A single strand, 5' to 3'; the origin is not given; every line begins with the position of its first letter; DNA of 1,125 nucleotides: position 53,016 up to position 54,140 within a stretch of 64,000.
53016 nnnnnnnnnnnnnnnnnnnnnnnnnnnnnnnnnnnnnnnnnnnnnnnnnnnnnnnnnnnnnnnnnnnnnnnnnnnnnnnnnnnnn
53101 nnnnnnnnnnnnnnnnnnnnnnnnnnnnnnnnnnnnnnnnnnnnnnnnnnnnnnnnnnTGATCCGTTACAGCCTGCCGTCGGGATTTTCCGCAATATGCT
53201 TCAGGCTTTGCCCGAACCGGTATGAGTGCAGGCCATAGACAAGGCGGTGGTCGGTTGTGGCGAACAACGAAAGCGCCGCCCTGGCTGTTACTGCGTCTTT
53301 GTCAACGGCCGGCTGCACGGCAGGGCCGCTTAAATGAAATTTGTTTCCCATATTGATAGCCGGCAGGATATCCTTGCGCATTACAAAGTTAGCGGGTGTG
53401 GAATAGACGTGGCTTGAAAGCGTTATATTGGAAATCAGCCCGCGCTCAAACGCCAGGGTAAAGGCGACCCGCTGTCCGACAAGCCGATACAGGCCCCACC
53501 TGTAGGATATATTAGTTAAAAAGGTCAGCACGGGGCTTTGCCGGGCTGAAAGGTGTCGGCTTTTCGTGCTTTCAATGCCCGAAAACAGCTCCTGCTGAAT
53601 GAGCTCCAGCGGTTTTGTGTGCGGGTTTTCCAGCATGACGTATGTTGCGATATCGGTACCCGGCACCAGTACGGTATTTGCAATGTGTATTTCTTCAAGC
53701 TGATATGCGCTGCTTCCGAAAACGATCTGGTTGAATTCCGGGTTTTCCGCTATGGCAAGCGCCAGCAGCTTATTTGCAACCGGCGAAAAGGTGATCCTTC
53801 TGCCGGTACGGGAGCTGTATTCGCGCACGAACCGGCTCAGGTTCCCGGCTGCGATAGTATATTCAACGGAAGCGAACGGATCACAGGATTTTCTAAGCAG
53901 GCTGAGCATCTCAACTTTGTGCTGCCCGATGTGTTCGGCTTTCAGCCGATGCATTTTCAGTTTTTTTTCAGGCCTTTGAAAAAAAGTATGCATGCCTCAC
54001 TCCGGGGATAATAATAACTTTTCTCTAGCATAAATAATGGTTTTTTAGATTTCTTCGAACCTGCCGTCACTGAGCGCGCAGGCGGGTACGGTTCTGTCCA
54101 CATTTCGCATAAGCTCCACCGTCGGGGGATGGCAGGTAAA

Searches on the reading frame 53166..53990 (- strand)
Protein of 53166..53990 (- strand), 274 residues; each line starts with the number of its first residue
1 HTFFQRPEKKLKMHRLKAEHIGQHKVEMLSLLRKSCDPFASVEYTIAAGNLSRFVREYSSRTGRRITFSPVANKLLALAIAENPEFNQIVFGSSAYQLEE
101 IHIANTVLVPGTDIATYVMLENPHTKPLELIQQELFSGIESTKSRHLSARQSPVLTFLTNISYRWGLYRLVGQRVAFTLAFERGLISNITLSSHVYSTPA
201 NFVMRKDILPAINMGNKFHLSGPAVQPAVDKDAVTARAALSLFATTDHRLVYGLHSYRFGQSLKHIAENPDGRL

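Call 7: search_protein_families(library=pfam, proteins=[window:53166-53990:-], max_evalue=0.001)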
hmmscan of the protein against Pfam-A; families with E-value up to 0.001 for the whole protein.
window:53166-53990:- (274 aa): 1 family
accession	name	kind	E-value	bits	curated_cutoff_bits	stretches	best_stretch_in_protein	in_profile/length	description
PF00198.28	2-oxoacid_dh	-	3.6e-09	36.8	23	1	226-271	183-228/232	2-oxoacid dehydrogenases acyltransferase (catalytic domain)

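Call 15: search_protein_families(library=ncbifam, proteins=[window:53166-53990:-], max_evalue=0.1)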
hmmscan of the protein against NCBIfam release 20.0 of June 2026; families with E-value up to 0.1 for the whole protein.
window:53166-53990:- (274 aa): 2 families
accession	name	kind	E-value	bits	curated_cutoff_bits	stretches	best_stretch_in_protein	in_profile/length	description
NF011416.0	PRK14843.1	equivalog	0.0028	16.6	429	1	210-270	280-342/347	dihydrolipoamide acetyltransferase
TIGR01349.1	PDHac_trf_mito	equivalog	0.0051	16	445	0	229-270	391-432/437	pyruvate dehydrogenase complex dihydrolipoamide acetyltransferase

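Call 17: search_solved_structures(query=window:53166-53990:-, max_evalue=1)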
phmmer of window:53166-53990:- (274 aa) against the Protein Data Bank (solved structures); distinct sequences matched with E-value up to 1: 11.
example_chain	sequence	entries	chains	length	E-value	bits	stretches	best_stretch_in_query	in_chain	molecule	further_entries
3mae_A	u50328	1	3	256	0.018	18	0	57-167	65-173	2-oxoisovalerate dehydrogenase E2 component, dihydrolipoamide acetyltransferase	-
1eaa_A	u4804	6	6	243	0.018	18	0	58-150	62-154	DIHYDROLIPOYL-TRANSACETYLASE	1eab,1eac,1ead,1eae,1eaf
1dpd_A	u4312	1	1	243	0.019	17.9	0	58-149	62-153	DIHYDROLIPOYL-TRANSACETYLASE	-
1b5s_A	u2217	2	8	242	0.022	17.7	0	57-151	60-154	DIHYDROLIPOAMIDE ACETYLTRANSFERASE | Dihydrolipoyllysine-residue acetyltransferase component of pyruvate dehydrogenase complex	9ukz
9mu6_A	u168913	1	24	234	0.023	17.6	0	6-111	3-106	Dihydrolipoyllysine-residue succinyltransferase component of 2-oxoglutarate dehydrogenase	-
1dpc_A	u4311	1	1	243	0.025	17.5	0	58-150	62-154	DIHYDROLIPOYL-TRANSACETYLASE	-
3duf_I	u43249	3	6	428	0.14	15.1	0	57-150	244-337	Dihydrolipoyllysine-residue acetyltransferase component of pyruvate dehydrogenase complex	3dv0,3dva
7q5q_B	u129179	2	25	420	0.49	13.3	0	3-94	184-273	Dihydrolipoyllysine-residue succinyltransferase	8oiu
6zzn_A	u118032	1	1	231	0.55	13.1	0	206-272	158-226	Dihydrolipoyllysine-residue acyltransferase component of branched-chain alpha-ketoacid deh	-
1dpb_A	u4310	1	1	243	0.59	13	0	58-150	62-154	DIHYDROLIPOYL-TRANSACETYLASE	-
3l60_A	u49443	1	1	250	0.65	12.9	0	206-272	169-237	BRANCHED-CHAIN ALPHA-KETO ACID DEHYDROGENASE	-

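Call 47: search_solved_structures(query=A3, max_evalue=0.01, show_alignments=1)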
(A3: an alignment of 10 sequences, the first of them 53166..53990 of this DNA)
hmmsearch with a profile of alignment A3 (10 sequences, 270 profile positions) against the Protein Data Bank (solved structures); distinct sequences matched with E-value up to 0.01: 22.
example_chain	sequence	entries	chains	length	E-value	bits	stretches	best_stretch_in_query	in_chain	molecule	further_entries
3mae_A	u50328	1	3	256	6.3e-10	42.4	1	217-263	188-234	2-oxoisovalerate dehydrogenase E2 component, dihydrolipoamide acetyltransferase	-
1dpd_A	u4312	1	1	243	8.5e-08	35.4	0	217-266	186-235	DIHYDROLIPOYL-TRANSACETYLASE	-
1eaa_A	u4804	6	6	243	1.1e-07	35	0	217-266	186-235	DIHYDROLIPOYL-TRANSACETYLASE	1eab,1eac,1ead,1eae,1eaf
1dpc_A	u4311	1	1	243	1.6e-07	34.4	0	217-266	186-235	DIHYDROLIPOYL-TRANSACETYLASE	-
9njt_A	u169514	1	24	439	5.4e-07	32.7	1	221-270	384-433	Dihydrolipoyllysine-residue succinyltransferase component of 2-oxoglutarate dehydrogenase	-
9mu6_A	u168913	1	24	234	6.3e-07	32.5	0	219-269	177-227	Dihydrolipoyllysine-residue succinyltransferase component of 2-oxoglutarate dehydrogenase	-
1b5s_A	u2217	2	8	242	4.2e-06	29.8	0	221-270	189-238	DIHYDROLIPOAMIDE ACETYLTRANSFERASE | Dihydrolipoyllysine-residue acetyltransferase component of pyruvate dehydrogenase complex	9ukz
1dpb_A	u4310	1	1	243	4.2e-06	29.8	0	47-136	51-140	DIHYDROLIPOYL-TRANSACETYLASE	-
3duf_I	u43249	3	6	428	2.8e-05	27.1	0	221-270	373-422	Dihydrolipoyllysine-residue acetyltransferase component of pyruvate dehydrogenase complex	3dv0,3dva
4ofs_A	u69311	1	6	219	0.00011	25.2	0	236-270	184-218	Probable lipoamide acyltransferase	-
3rqc_A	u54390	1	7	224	0.00012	25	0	236-270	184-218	Probable lipoamide acyltransferase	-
6zzn_A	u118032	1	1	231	0.00013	24.9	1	219-270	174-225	Dihydrolipoyllysine-residue acyltransferase component of branched-chain alpha-ketoacid deh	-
3l60_A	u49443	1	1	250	0.00016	24.7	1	219-270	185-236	BRANCHED-CHAIN ALPHA-KETO ACID DEHYDROGENASE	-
8osy_A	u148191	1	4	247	0.00019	24.4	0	218-258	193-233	Dihydrolipoyllysine-residue acetyltransferase component of pyruvate dehydrogenase complex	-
4n72_A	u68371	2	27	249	0.0002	24.3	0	218-258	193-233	Pyruvate dehydrogenase (Dihydrolipoyltransacetylase component) | Dihydrolipoyllysine-residue acetyltransferase component of pyruvate dehydrogenase complex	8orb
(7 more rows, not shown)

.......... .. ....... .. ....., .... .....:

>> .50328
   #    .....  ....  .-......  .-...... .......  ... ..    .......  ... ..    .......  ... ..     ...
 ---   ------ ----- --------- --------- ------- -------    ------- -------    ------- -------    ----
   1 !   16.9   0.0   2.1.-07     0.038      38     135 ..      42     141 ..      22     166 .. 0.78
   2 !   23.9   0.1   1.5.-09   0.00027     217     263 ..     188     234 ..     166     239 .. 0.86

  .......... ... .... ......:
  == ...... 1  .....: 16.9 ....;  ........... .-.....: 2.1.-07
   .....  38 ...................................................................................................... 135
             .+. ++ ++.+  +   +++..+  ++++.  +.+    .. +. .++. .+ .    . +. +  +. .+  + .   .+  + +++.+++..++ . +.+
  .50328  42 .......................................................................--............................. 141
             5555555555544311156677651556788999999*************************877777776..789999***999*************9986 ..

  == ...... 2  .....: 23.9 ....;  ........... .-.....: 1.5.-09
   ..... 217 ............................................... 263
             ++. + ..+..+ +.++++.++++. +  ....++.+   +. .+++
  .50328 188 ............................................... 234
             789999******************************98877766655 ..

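Call 48: search_protein_families(library=pfam, alignment_id=A3, max_evalue=0.01)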
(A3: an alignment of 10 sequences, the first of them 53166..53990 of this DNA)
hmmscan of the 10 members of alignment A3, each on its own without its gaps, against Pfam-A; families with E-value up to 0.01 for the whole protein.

A. member 1, window:53166-53990:- (274 aa): 1 family
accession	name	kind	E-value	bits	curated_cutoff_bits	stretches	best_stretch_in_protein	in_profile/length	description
PF00198.28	2-oxoacid_dh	-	3.6e-09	36.8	23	1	226-271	183-228/232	2-oxoacid dehydrogenases acyltransferase (catalytic domain)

B. families by the number of members that match (of 10 scanned): 1 family
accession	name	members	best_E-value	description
PF00198.28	2-oxoacid_dh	10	1.2e-14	2-oxoacid dehydrogenases acyltransferase (catalytic domain)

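Call 53: find_homologous_proteins(query=A3, max_evalue=0.00001)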
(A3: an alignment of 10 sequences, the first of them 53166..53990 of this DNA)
Query A3 (10 sequences) (274 aa, profile of the alignment): 58 proteins with E <= 0.00001 among 8000 candidates.
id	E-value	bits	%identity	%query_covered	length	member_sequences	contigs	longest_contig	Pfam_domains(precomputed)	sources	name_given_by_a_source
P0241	3.0e-143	494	46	99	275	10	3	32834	PF00198.29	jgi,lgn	-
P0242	3.0e-142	491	44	99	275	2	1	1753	PF00198.29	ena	-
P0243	3.0e-139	481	46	99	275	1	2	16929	PF00198.29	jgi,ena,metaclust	metaclust:\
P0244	5.4e-138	477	48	99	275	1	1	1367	PF00198.29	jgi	jgi:pyruvate/2-oxoglutarate dehydrogenase complex dihydrolipoamide acyltransferase (E2) component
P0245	9.4e-131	453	45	100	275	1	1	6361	PF00198.29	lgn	-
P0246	1.3e-130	453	44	100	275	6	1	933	PF00198.29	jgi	jgi:pyruvate/2-oxoglutarate dehydrogenase complex dihydrolipoamide acyltransferase (E2) component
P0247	3.8e-128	445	59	99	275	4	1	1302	PF00198.29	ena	-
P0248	5.4e-127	441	44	99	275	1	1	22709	PF00198.29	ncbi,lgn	-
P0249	7.9e-127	441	97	100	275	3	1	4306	PF00198.29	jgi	jgi:pyruvate/2-oxoglutarate dehydrogenase complex dihydrolipoamide acyltransferase (E2) component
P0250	5.9e-126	438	55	99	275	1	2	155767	PF00198.29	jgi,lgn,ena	-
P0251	8.3e-123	427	51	99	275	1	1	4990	PF00198.29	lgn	-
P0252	1.6e-120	420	44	95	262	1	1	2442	PF00198.29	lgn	-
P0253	9.4e-120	417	51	100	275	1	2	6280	PF00198.29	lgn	-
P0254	1.3e-116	407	48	100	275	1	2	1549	PF00198.29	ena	-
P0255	3.1e-112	393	45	95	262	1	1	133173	PF00198.29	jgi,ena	-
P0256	6.2e-112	392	39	97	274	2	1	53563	PF00198.29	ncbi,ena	-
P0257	4.2e-109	382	50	100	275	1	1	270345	PF00198.29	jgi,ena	-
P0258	4.4e-109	382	43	100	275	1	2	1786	PF00198.29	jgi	jgi:pyruvate/2-oxoglutarate dehydrogenase complex dihydrolipoamide acyltransferase (E2) component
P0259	4.8e-108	379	49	100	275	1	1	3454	PF00198.29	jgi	jgi:hypothetical protein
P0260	5.4e-107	376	40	97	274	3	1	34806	PF00198.29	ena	-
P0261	1.7e-106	374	51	99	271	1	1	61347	PF00198.29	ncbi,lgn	-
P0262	1.0e-105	371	40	96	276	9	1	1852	PF00198.29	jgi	jgi:pyruvate/2-oxoglutarate dehydrogenase complex dihydrolipoamide acyltransferase (E2) component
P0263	2.1e-105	370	44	100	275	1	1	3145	PF00198.29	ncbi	-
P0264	5.5e-104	366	41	97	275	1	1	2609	PF00198.29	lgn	-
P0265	6.7e-104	365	42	99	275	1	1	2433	PF00198.29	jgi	jgi:hypothetical protein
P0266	3.2e-103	363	43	100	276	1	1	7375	PF00198.29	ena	-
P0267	9.0e-103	362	38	97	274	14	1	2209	PF00198.29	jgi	jgi:hypothetical protein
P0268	9.2e-103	362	40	97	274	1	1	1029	PF00198.29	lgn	-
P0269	1.5e-102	361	40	97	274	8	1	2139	PF00198.29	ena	-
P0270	3.1e-102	360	44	95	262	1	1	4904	PF00198.29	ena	-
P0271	8.9e-101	355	41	96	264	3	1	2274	PF00198.29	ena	-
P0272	1.2e-100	355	40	97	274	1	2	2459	PF00198.29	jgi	jgi:pyruvate/2-oxoglutarate dehydrogenase complex dihydrolipoamide acyltransferase (E2) component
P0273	1.1e-99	351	39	96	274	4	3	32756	PF00198.29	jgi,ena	-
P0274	1.2e-98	348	39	97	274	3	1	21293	PF00198.29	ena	-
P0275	3.8e-97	343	41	97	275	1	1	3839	PF00198.29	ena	-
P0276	2.6e-96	340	39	96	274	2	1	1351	PF00198.29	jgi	-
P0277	4.2e-96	340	38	97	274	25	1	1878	PF00198.29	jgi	-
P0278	4.9e-95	336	39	95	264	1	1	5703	PF00198.29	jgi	jgi:pyruvate/2-oxoglutarate dehydrogenase complex dihydrolipoamide acyltransferase (E2) component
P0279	2.2e-94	334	41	99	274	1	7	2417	PF00198.29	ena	-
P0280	2.7e-94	334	40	99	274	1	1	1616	PF00198.29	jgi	-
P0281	2.9e-94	334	41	96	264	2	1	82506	PF00198.29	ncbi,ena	-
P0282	1.4e-93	332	40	96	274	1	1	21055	PF00198.29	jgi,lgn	jgi:pyruvate/2-oxoglutarate dehydrogenase complex dihydrolipoamide acyltransferase (E2) component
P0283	1.0e-92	329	41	96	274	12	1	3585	PF00198.29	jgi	jgi:pyruvate/2-oxoglutarate dehydrogenase complex dihydrolipoamide acyltransferase (E2) component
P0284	1.4e-92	328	41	98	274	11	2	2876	PF00198.29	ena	-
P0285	1.6e-91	325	41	96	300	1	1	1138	PF00198.29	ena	-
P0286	3.7e-91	324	41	98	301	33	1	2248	PF00198.29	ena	-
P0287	9.2e-91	322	44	98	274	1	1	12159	PF00198.29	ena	-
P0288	2.0e-87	311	39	100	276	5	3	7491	PF00198.29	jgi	jgi:hypothetical protein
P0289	2.5e-87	311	41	96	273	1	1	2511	PF00198.29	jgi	-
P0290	6.6e-87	310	43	97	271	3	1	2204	PF00198.29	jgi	jgi:pyruvate/2-oxoglutarate dehydrogenase complex dihydrolipoamide acyltransferase (E2) component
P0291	1.5e-86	308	43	97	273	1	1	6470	PF00198.29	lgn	-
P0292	1.4e-85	305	41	97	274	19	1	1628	PF00198.29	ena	-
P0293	1.9e-85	305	41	97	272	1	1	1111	PF00198.29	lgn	-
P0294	1.5e-82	295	38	96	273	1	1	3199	PF00198.29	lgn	-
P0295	6.7e-79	283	39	97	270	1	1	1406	PF00198.29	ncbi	-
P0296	6.7e-58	215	46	59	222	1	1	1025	PF00198.29,PF17765.8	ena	-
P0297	1.1e-51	194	46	50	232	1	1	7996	PF00198.29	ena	-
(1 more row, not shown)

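Call 54: find_encoding_contigs(protein=P0281, flank=10000, max_places=1)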
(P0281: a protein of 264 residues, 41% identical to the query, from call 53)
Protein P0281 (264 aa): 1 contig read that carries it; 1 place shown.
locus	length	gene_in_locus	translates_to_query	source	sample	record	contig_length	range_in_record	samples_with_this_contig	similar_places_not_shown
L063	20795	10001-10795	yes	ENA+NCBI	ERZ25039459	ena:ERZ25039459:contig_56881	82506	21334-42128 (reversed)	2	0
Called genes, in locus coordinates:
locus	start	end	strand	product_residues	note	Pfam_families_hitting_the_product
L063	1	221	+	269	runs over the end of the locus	PF05222:AlaDh_PNT_N, PF01262:AlaDh_PNT_C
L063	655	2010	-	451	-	PF01235:Na_Ala_symp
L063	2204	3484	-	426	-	PF00450:Peptidase_S10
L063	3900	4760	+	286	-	PF01012:ETF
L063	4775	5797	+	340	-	PF01012:ETF, PF00766:ETF_alpha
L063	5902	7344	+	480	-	PF02771:Acyl-CoA_dh_N, PF02770:Acyl-CoA_dh_M, PF00441:Acyl-CoA_dh_1, PF22924:ACOX_C_alpha1 (weak), PF08028:Acyl-CoA_dh_2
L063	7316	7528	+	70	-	-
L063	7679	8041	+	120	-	PF07238:PilZ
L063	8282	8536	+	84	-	PF06305:LapA_dom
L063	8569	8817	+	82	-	-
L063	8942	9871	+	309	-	PF04055:Radical_SAM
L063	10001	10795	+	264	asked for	PF00198:2-oxoacid_dh (weak)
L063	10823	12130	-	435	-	PF00668:Condensation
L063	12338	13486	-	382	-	PF00501:AMP-binding, PF23562:AMP-binding_C_3 (faint)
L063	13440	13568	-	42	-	-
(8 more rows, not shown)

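Call 55: find_encoding_contigs(protein=P0257, flank=10000, max_places=1)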
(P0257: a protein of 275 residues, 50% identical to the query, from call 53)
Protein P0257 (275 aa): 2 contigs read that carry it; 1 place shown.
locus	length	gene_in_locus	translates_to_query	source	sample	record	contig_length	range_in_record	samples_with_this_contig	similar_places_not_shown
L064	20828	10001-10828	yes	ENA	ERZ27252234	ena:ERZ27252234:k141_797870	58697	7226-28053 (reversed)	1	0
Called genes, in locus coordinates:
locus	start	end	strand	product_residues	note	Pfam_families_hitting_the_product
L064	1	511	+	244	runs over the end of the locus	PF00106:adh_short, PF08659:KR, PF13561:adh_short_C2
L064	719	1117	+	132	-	PF00550:PP-binding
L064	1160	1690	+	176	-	PF07977:FabA, PF22818:ApeI-like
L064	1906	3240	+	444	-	PF00109:ketoacyl-synt, PF02801:Ketoacyl-synt_C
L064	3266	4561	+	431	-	PF00109:ketoacyl-synt, PF02801:Ketoacyl-synt_C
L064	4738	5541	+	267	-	PF01073:3Beta_HSD, PF01370:Epimerase, PF16363:GDP_Man_Dehyd, PF07993:NAD_binding_4 (weak)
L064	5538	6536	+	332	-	PF01073:3Beta_HSD, PF01370:Epimerase, PF02719:Polysacc_synt_2 (weak), PF04321:RmlD_sub_bind, PF05368:NmrA, PF07993:NAD_binding_4, PF13460:NAD_binding_10, PF16363:GDP_Man_Dehyd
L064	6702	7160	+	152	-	PF07977:FabA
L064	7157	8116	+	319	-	PF07977:FabA, PF22818:ApeI-like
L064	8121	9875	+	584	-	-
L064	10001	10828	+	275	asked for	PF00198:2-oxoacid_dh (weak)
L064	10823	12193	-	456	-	PF00668:Condensation (weak), PF16911:PapA_C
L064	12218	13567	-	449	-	PF00501:AMP-binding, PF23562:AMP-binding_C_3 (faint), PF13193:AMP-binding_C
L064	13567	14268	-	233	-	PF00106:adh_short, PF01370:Epimerase, PF16363:GDP_Man_Dehyd (weak), PF13561:adh_short_C2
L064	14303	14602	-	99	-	-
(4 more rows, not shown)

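Call 56: find_encoding_contigs(protein=P0249, flank=5000, max_places=2)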
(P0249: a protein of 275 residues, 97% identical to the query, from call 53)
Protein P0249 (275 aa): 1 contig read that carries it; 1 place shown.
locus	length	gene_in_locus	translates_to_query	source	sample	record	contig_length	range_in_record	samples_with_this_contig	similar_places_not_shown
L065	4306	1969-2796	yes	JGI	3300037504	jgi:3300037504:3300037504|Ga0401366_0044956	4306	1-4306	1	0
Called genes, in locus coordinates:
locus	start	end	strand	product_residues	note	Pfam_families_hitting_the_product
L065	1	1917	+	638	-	?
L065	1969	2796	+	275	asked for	PF00198:2-oxoacid_dh (faint)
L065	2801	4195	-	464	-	PF00881:Nitroreductase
